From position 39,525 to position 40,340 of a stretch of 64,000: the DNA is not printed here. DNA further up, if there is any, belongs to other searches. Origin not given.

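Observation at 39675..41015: Membrane protein combining a degenerate cytoplasmic receiver domain with a Pro/Gly/Asp-rich extracytoplasmic tail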

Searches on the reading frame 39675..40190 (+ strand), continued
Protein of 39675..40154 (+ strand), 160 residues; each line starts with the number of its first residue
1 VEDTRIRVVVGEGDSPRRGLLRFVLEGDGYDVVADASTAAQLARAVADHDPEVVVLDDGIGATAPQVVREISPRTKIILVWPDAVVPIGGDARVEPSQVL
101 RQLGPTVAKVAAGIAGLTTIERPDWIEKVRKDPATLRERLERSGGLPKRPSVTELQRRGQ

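Call 51: find_encoding_contigs(protein=P0227, flank=8000, max_places=2)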
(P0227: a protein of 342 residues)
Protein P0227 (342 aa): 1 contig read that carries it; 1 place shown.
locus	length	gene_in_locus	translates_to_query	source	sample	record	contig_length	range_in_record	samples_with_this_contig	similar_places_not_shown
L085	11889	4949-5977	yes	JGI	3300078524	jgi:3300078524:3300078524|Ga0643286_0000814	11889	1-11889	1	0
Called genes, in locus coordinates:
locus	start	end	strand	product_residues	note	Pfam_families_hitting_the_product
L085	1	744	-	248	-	?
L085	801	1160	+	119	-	PF04343:DUF488, PF22751:DUF488-N3a, PF22752:DUF488-N3i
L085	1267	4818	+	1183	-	PF12773:DZR, PF13240:Zn_Ribbon_1 (weak), PF13248:Zn_ribbon_3 (faint), PF00211:Guanylate_cyc, PF13191:AAA_16, PF13424:TPR_12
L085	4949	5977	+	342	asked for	-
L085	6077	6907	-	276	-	PF00582:Usp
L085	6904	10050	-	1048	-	PF03636:Glyco_hydro_65N, PF03632:Glyco_hydro_65m, PF03633:Glyco_hydro_65C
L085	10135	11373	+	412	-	PF04230:PS_pyruv_trans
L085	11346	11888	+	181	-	?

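Call 78: find_encoding_contigs(protein=P0247, flank=7000, max_places=2)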
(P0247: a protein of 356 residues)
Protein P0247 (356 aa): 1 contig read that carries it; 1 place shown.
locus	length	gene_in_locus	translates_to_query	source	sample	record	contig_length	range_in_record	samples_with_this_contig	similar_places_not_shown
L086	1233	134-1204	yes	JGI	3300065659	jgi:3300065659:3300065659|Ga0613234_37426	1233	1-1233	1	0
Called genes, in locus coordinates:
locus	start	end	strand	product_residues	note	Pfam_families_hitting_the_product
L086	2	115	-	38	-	?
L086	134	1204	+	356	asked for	-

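Call 79: find_encoding_contigs(protein=P0258, flank=7000, max_places=2)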
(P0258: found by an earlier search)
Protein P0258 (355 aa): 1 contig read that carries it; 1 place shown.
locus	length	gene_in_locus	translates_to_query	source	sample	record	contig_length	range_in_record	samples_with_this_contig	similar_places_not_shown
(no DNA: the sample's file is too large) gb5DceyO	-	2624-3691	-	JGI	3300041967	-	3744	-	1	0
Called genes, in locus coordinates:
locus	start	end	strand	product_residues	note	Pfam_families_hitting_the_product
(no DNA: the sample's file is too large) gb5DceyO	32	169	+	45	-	-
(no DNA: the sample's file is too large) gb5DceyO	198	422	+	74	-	-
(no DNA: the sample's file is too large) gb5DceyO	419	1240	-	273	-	PF01061:ABC2_membrane, PF12698:ABC2_membrane_3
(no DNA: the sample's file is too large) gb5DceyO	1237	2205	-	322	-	PF00005:ABC_tran, PF13304:AAA_21 (weak), PF13732:DrrA1-3_C (weak)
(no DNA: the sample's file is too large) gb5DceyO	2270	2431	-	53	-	-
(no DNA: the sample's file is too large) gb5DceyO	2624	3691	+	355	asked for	-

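Call 80: find_encoding_contigs(protein=P0254, flank=7000, max_places=2)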
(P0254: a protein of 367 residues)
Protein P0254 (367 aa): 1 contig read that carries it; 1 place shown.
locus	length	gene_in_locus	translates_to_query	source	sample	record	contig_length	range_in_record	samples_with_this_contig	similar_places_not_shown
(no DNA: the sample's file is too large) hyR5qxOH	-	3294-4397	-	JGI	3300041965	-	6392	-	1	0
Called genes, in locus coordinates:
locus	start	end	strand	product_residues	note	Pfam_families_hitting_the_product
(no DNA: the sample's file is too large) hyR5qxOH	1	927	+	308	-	?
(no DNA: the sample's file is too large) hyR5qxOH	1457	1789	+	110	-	PF04226:Transgly_assoc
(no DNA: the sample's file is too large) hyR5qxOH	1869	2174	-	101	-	PF13239:2TM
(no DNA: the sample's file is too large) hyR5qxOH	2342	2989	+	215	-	-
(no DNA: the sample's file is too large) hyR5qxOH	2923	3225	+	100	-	PF21686:LigD_Prim-Pol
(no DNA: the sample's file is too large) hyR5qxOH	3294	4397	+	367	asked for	-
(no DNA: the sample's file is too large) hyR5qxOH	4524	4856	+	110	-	PF01740:STAS, PF13466:STAS_2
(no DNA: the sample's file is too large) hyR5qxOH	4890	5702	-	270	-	PF14417:MEDS, PF01740:STAS (weak), PF13466:STAS_2 (weak)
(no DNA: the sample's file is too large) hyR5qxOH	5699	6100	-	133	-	PF13581:HATPase_c_2, PF02518:HATPase_c (weak)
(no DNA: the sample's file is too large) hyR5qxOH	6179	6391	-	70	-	?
